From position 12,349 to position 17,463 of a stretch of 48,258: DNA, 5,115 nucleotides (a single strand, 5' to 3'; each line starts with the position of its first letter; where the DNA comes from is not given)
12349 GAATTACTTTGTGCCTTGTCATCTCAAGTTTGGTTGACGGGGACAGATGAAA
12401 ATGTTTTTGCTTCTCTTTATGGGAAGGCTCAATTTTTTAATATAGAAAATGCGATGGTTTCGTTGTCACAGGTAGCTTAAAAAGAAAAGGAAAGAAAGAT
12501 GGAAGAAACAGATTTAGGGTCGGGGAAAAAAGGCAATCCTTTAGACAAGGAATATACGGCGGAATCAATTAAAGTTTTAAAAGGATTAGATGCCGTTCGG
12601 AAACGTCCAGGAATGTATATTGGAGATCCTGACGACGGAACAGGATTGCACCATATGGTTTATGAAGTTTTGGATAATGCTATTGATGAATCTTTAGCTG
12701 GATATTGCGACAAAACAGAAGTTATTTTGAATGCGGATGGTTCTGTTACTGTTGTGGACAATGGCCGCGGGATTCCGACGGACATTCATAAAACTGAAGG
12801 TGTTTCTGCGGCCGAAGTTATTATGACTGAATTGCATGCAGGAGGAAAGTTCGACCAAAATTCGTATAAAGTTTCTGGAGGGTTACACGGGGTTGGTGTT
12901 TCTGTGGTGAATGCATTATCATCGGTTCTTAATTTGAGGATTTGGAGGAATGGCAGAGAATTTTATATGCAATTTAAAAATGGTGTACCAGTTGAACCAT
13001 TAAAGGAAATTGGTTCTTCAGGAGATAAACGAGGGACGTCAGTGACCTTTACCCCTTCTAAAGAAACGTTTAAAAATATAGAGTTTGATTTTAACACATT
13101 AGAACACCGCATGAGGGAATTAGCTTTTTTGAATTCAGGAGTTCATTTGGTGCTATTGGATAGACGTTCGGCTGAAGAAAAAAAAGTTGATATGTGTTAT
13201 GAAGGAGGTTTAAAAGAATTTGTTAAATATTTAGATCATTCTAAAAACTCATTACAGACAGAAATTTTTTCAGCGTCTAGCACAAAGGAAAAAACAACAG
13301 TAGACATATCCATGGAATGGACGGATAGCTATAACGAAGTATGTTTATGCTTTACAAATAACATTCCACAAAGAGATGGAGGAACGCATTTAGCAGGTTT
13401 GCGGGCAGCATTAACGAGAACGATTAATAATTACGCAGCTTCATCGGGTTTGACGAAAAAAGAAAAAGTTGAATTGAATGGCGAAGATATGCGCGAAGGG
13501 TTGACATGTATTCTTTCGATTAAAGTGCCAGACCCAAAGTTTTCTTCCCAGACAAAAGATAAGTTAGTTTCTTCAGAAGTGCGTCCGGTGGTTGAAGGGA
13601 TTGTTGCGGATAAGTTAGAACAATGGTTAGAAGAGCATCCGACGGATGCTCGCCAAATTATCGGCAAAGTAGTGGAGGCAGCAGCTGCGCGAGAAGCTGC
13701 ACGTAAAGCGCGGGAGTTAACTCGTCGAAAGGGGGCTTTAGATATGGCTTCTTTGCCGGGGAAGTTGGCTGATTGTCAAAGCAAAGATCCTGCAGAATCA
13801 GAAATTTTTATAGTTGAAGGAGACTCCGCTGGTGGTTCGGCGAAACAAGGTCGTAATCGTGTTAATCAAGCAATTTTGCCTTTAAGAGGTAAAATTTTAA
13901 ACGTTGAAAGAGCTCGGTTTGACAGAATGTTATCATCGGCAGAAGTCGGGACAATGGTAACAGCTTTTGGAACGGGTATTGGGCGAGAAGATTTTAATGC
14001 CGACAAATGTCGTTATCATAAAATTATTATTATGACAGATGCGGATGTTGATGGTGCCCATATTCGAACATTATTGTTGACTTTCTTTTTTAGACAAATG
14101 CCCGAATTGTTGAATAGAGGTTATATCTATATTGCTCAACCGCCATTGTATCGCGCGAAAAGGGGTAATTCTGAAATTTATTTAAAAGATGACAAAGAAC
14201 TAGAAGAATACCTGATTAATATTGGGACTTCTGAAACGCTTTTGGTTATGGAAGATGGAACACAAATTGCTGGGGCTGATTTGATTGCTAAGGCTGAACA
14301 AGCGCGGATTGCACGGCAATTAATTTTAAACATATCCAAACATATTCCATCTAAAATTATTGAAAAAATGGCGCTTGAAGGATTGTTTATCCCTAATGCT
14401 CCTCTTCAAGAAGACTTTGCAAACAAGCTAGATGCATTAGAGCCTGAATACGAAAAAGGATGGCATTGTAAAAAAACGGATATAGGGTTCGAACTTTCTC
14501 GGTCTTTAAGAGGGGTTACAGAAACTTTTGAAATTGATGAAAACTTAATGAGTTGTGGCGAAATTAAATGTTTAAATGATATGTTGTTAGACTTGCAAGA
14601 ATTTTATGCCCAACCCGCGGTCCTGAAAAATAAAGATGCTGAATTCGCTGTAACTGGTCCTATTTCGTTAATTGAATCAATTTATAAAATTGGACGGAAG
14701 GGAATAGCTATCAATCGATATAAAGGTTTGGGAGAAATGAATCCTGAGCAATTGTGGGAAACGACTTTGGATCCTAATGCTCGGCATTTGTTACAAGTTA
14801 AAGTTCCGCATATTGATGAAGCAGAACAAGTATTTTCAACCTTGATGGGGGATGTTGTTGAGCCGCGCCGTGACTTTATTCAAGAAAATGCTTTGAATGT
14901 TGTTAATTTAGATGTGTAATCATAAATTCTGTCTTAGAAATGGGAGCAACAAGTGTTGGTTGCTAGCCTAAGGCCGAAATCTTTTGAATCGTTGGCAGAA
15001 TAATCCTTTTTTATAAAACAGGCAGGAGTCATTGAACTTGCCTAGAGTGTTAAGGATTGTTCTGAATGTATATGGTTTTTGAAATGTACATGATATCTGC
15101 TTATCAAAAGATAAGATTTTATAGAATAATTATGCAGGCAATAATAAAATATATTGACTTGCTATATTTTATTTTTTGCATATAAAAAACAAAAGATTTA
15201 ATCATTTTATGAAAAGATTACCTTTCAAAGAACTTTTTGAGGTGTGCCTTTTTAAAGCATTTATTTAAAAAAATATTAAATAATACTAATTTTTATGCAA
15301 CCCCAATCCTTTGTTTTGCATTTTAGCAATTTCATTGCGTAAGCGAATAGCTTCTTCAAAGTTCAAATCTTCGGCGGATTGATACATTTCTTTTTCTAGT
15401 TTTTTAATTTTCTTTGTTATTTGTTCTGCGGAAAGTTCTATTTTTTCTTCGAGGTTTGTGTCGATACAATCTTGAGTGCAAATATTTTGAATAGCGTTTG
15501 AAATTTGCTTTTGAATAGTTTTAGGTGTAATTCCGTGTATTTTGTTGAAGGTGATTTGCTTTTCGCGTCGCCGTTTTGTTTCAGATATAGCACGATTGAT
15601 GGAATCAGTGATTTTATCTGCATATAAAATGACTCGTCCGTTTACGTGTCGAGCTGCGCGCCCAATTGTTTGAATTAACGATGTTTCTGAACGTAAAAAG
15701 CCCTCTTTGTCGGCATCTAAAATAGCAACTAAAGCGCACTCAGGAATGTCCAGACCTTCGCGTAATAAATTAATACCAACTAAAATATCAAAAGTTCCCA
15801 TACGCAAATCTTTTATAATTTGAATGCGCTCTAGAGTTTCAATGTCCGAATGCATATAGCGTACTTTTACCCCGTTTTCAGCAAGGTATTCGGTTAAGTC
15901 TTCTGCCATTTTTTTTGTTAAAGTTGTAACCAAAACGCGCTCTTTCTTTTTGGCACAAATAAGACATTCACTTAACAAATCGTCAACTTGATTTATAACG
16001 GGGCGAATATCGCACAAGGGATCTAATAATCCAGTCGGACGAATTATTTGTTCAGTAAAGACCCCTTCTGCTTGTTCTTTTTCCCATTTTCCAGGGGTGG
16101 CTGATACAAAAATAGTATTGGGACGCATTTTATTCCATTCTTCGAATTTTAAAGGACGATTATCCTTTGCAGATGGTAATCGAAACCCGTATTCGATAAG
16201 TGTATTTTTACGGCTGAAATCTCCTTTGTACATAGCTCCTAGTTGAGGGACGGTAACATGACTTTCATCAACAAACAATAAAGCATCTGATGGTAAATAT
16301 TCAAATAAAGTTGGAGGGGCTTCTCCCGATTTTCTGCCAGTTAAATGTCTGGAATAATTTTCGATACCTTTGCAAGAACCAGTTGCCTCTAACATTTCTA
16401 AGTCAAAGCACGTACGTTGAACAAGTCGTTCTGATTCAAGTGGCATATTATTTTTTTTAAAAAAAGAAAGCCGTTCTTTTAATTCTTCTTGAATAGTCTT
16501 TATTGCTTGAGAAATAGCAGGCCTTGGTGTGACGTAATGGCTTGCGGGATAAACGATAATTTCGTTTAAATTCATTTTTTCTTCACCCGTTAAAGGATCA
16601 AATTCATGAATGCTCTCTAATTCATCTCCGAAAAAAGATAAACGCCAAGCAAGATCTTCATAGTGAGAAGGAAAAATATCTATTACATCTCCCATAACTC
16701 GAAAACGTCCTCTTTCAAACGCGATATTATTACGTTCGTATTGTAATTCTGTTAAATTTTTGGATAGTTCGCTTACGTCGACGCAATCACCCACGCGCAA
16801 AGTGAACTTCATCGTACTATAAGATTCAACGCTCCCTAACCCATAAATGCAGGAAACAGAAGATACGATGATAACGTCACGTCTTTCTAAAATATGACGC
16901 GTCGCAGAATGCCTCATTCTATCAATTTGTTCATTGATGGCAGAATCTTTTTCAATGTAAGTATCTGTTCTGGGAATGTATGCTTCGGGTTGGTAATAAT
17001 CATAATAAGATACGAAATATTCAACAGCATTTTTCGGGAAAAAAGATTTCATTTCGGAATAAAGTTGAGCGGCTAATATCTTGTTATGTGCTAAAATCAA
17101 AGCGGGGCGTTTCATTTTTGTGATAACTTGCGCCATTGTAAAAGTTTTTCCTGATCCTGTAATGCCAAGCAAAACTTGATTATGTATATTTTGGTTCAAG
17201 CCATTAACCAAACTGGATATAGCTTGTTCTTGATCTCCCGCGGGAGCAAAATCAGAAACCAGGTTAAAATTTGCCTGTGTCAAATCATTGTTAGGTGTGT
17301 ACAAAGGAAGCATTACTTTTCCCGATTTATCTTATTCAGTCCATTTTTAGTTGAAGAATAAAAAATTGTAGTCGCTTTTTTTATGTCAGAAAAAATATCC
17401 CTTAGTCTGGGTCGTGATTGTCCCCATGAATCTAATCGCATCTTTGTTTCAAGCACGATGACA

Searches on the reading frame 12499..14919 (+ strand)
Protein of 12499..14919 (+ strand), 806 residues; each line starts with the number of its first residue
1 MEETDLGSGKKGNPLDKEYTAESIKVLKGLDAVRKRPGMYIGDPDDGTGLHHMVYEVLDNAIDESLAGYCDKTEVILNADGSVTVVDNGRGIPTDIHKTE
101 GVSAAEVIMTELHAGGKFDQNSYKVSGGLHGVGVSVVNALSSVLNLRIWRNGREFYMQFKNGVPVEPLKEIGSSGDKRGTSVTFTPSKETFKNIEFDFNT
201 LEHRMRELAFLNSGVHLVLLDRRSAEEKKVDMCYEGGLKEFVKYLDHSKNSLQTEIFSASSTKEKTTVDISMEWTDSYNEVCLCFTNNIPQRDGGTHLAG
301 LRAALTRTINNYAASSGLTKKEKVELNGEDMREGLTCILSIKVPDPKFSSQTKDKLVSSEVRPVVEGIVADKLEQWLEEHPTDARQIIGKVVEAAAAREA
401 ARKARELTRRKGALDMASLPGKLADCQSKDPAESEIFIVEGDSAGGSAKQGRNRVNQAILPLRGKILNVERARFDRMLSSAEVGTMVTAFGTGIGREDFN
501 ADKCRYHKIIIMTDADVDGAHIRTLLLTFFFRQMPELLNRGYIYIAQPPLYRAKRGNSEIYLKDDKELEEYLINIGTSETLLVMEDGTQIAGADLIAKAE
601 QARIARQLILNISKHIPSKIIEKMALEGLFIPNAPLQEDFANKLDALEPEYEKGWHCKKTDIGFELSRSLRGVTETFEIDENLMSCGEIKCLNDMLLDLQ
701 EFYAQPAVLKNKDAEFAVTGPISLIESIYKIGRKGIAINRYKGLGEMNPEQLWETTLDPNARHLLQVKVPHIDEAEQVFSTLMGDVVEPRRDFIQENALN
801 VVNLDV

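Call 40: search_protein_families(library=ncbifam, proteins=[window:12499-14919:+], max_evalue=0.00001)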
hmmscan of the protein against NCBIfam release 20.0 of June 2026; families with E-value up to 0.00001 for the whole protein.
window:12499-14919:+ (806 aa): 5 families
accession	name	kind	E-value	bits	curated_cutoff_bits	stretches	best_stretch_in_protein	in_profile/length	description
NF011501.0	PRK14939.1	subfamily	0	1230.7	796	1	16-806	7-803/803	DNA gyrase subunit B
TIGR01059.1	gyrB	equivalog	5.8e-296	983.1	882.4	1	19-806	1-639/639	DNA topoisomerase (ATP-hydrolyzing) subunit B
NF004189.0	PRK05644.1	subfamily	2.3e-279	928.2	740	2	16-575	7-563/641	DNA gyrase subunit B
TIGR01058.1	parE_Gpos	equivalog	1.4e-216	720.8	899.95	2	16-574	2-561/637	DNA topoisomerase IV subunit B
TIGR01055.1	parE_Gneg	equivalog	7e-178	592.9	723.35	2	17-570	2-545/625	DNA topoisomerase IV subunit B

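Call 41: find_homologous_proteins(query=window:12499-14919:+, max_evalue=1e-100)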
Query window:12499-14919:+ (806 aa): 8000 proteins with E <= 1e-100 among 8000 candidates; the best 120 are listed.
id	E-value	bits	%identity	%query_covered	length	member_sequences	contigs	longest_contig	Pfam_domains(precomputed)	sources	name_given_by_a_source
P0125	0.0e+0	1579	85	100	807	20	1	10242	PF00986.27,PF21249.3,PF02518.32,PF01751.29,PF00204.32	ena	-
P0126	0.0e+0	1551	84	100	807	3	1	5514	PF00986.27,PF21249.3,PF02518.32,PF01751.29,PF00204.32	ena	-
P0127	0.0e+0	1525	83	100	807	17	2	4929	PF00986.27,PF21249.3,PF02518.32,PF01751.29,PF00204.32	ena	-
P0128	0.0e+0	1515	83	100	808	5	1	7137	PF00986.27,PF21249.3,PF02518.32,PF01751.29,PF00204.32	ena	-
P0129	0.0e+0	1514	82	100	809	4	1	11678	PF00986.27,PF21249.3,PF02518.32,PF01751.29,PF00204.32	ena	-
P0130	0.0e+0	1514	82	100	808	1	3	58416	PF00986.27,PF21249.3,PF02518.32,PF01751.29,PF00204.32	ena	-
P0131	0.0e+0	1511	82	100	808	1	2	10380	PF00986.27,PF21249.3,PF02518.32,PF01751.29,PF00204.32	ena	-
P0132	0.0e+0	1506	82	100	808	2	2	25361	PF00986.27,PF21249.3,PF02518.32,PF01751.29,PF00204.32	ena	-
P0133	0.0e+0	1506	82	100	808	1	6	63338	PF00986.27,PF21249.3,PF02518.32,PF01751.29,PF00204.32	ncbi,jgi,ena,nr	ncbi:MAG: DNA topoisomerase (ATP-hydrolyzing) subunit B [Alphaproteobacteria bacterium]|nr:DNA topoi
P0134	0.0e+0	1499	82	100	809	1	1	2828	PF00986.27,PF21249.3,PF02518.32,PF01751.29,PF00204.32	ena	-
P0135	0.0e+0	1499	82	100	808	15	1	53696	PF00986.27,PF21249.3,PF02518.32,PF01751.29,PF00204.32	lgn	-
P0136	0.0e+0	1490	81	100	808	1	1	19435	PF00986.27,PF21249.3,PF02518.32,PF01751.29,PF00204.32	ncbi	-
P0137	0.0e+0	1482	81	100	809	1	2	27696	PF00986.27,PF21249.3,PF02518.32,PF01751.29,PF00204.32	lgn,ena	-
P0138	0.0e+0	1482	81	100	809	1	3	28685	PF00986.27,PF21249.3,PF02518.32,PF01751.29,PF00204.32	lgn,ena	-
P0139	0.0e+0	1482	81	100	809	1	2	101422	PF00986.27,PF21249.3,PF02518.32,PF01751.29,PF00204.32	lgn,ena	-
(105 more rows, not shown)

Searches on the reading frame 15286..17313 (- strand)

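Call 40: search_protein_families(library=ncbifam, proteins=[window:15286-17313:-], max_evalue=0.00001)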
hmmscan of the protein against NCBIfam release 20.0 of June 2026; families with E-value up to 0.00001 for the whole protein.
window:15286-17313:- (675 aa): 30 families (the best 25 are shown)
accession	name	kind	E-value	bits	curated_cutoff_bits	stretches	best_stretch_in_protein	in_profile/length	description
NF003673.1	PRK05298.1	equivalog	0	1063.4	743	1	15-667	1-652/653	excinuclease ABC subunit UvrB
TIGR00631.1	uvrb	equivalog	0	1030.4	750.1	1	15-665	1-657/658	excinuclease ABC subunit UvrB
TIGR00580.2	mfd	equivalog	1e-21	77.1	800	1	187-311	1-125/907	transcription-repair coupling factor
TIGR00643.1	recG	equivalog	2.3e-14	53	659.4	0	9-97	222-313/629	ATP-dependent DNA helicase RecG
NF010337.0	PRK13766.1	equivalog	4e-14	51.7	610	1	437-641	347-553/781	Hef nuclease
NF053636.1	DDHlcsCsdAPsy1082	equivalog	3.3e-13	49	890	1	449-603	235-382/512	DEAD/DEAH box helicase CsdA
NF007966.0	PRK10689.1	equivalog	2e-12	45.7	1329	1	45-269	15-226/1148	transcription-repair coupling factor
TIGR00595.1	priA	equivalog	8.7e-12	44.4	230.35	1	448-566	257-382/509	replication restart helicase PriA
NF004066.1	PRK05580.1-3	equivalog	4.9e-11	41.7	813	1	448-563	532-654/788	primosomal protein N'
NF053632.1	heli_RadD_YejH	equivalog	1.6e-10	39.9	720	1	448-585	241-375/573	DNA repair helicase RadD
NF008165.0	PRK10917.1-3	equivalog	2.7e-10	39.4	711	0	467-555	496-579/692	ATP-dependent DNA helicase RecG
NF004070.0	PRK05580.2-2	equivalog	2.9e-10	38.9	921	1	448-580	476-616/729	primosomal protein N'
NF053631.1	RNA_helic_CshA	equivalog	3.1e-10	39.5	646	1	451-631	231-406/434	degradosome RNA helicase CshA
NF004068.0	PRK05580.1-5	equivalog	1.9e-09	36.2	1249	0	448-562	539-660/795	primosomal protein N'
NF004067.0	PRK05580.1-4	equivalog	3.6e-09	35.6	763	0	466-564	496-602/737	primosomal protein N'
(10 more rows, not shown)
